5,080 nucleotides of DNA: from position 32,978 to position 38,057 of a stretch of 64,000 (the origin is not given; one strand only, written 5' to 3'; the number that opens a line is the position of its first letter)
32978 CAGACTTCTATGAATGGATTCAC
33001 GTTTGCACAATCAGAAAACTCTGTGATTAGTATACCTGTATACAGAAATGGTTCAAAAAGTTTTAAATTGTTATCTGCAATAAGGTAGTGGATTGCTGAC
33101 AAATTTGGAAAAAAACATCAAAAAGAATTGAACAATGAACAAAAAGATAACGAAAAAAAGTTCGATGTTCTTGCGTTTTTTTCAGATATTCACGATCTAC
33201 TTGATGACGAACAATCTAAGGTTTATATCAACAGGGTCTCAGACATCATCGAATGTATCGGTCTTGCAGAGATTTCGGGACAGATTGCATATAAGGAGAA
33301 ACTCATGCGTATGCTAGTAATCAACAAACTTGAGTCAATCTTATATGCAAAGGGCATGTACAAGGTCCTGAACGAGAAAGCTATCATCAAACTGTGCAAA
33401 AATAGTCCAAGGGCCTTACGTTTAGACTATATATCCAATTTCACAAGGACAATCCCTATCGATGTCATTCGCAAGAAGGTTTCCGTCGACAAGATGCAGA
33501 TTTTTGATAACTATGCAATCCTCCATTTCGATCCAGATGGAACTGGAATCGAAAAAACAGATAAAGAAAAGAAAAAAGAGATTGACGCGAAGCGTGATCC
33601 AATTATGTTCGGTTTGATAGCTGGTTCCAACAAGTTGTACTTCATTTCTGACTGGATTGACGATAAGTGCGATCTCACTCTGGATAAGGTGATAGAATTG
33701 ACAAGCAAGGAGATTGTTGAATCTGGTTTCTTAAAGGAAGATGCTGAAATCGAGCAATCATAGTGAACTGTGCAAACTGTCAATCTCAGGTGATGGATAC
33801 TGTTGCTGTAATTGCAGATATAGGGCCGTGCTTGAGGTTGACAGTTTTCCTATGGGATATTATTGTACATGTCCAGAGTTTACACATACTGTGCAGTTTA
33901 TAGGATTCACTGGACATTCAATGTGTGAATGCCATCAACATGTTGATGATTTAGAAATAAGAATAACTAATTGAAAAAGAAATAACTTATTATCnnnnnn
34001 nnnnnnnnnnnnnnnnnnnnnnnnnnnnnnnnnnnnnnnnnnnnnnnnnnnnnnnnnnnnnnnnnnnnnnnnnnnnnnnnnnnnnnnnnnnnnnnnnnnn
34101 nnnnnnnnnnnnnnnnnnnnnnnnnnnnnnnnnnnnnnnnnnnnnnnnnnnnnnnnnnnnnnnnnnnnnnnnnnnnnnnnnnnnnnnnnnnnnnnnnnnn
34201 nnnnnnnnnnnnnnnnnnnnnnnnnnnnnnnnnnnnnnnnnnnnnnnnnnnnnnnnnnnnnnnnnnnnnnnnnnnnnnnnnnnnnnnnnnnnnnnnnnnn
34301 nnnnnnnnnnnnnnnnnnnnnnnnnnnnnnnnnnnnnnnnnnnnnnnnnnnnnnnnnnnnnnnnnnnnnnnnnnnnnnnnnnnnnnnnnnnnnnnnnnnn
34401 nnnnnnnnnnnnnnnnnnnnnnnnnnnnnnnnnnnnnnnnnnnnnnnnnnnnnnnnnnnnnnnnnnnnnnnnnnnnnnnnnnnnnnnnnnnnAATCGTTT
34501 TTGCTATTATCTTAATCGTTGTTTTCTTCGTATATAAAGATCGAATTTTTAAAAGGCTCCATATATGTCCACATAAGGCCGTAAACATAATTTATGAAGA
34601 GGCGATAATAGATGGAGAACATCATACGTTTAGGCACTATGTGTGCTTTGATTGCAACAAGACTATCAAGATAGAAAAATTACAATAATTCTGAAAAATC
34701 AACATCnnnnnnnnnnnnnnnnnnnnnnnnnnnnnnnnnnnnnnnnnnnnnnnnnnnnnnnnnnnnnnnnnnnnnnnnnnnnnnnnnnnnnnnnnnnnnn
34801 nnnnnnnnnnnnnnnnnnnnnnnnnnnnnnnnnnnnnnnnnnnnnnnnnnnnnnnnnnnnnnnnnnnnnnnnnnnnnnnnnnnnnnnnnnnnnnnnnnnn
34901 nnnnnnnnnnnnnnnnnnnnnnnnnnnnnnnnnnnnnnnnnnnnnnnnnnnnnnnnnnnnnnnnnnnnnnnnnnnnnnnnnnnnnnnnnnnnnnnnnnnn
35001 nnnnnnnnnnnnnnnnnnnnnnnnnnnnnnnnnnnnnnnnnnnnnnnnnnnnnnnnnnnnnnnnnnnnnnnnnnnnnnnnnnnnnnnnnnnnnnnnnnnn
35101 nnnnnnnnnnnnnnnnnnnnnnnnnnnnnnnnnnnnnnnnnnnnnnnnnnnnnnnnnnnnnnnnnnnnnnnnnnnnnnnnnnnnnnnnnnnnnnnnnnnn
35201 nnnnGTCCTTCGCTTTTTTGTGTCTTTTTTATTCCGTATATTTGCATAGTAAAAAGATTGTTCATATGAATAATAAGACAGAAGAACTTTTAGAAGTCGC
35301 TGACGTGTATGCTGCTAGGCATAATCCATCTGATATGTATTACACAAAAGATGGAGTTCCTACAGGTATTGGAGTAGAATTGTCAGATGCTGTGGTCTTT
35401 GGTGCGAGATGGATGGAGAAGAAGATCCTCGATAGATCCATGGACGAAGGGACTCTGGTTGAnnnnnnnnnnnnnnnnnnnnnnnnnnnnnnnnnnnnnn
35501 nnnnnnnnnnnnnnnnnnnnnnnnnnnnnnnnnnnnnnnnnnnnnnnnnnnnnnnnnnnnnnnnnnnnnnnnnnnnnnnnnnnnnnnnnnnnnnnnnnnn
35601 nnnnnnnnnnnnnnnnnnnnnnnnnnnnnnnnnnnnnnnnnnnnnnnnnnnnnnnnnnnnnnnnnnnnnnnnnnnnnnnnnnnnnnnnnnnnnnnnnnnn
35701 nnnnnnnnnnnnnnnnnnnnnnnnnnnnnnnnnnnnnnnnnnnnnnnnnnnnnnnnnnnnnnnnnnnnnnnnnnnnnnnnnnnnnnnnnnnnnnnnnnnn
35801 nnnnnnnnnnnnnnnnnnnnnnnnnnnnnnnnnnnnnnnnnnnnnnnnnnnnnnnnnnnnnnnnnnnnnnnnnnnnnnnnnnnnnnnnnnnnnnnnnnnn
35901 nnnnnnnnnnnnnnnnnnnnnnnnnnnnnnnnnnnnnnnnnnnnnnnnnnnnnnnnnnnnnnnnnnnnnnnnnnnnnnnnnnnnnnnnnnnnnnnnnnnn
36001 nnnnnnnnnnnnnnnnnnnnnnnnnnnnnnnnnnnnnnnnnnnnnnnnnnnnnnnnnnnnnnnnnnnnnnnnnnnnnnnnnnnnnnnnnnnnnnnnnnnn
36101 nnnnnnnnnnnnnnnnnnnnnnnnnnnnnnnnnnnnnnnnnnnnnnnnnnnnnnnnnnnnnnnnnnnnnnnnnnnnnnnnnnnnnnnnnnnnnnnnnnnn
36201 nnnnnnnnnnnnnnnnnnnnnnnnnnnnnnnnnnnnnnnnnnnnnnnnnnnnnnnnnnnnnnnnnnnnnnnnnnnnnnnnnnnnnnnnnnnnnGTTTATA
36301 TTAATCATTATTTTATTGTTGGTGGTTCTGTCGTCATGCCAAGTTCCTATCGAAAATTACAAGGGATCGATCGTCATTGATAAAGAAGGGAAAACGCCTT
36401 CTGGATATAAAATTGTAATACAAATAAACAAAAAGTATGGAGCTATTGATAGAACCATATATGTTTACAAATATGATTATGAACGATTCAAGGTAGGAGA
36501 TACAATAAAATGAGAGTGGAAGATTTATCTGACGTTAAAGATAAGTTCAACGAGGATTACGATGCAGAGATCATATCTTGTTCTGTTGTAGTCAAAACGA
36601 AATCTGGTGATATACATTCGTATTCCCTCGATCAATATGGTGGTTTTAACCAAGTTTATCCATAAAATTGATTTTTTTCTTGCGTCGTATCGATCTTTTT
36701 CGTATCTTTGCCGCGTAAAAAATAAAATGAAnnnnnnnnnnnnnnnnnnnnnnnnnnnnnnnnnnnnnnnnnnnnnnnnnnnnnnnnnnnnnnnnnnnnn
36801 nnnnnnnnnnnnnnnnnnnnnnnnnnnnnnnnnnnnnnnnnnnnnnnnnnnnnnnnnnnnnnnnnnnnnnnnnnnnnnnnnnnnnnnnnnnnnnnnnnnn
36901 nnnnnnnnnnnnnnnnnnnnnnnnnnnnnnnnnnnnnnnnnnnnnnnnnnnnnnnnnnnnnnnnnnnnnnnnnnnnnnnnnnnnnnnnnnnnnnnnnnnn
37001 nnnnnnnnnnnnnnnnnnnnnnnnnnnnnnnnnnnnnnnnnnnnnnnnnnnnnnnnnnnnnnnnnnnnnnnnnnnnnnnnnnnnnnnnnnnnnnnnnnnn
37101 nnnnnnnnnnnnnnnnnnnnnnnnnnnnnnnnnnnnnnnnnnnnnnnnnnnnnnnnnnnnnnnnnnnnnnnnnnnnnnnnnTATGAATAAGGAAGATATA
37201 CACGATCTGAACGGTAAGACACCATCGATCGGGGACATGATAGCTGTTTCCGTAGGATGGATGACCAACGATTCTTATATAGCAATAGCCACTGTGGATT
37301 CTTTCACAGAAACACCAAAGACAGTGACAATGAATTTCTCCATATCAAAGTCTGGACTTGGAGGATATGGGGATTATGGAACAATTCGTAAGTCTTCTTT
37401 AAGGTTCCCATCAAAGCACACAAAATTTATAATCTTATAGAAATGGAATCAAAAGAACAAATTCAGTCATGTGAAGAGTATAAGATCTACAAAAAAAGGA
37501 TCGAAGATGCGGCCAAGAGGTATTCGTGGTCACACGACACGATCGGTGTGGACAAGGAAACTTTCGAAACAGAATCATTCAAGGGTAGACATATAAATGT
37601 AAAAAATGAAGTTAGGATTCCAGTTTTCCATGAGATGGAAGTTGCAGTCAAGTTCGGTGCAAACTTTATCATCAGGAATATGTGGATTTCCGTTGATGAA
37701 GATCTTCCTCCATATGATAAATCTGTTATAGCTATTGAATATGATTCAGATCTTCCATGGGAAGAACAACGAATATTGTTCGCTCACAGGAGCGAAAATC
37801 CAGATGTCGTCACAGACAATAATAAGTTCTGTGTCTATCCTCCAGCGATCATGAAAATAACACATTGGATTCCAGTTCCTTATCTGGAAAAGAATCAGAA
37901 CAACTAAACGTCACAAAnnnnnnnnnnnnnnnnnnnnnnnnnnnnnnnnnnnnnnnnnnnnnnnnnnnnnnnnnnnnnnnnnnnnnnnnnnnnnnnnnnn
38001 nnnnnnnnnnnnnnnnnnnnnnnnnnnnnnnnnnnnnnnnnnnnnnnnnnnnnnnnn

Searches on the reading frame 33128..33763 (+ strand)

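Call 50: search_protein_families(library=phrogs, proteins=[window:33128-33763:+], max_evalue=0.001)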
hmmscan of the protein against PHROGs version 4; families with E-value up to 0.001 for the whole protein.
window:33128-33763:+ (211 aa): 1 family
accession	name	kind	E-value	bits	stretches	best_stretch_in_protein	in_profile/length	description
phrog_10081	-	integration and excision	2.2e-10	41.6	1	50-194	44-188/254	transposase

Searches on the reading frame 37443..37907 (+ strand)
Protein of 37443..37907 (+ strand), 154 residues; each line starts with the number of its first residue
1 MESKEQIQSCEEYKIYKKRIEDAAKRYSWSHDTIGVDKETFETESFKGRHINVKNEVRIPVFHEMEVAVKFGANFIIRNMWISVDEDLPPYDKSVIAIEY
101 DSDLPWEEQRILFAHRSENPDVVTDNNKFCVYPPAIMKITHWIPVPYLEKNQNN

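Call 50: search_protein_families(library=phrogs, proteins=[window:37443-37907:+], max_evalue=0.001)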
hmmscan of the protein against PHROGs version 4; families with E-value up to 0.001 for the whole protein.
window:37443-37907:+ (154 aa): 2 families
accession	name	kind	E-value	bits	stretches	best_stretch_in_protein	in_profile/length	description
phrog_7704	-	unknown function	1.7e-06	29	1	77-149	105-169/173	-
phrog_924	-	unknown function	3.8e-06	27.7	1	77-153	88-154/267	-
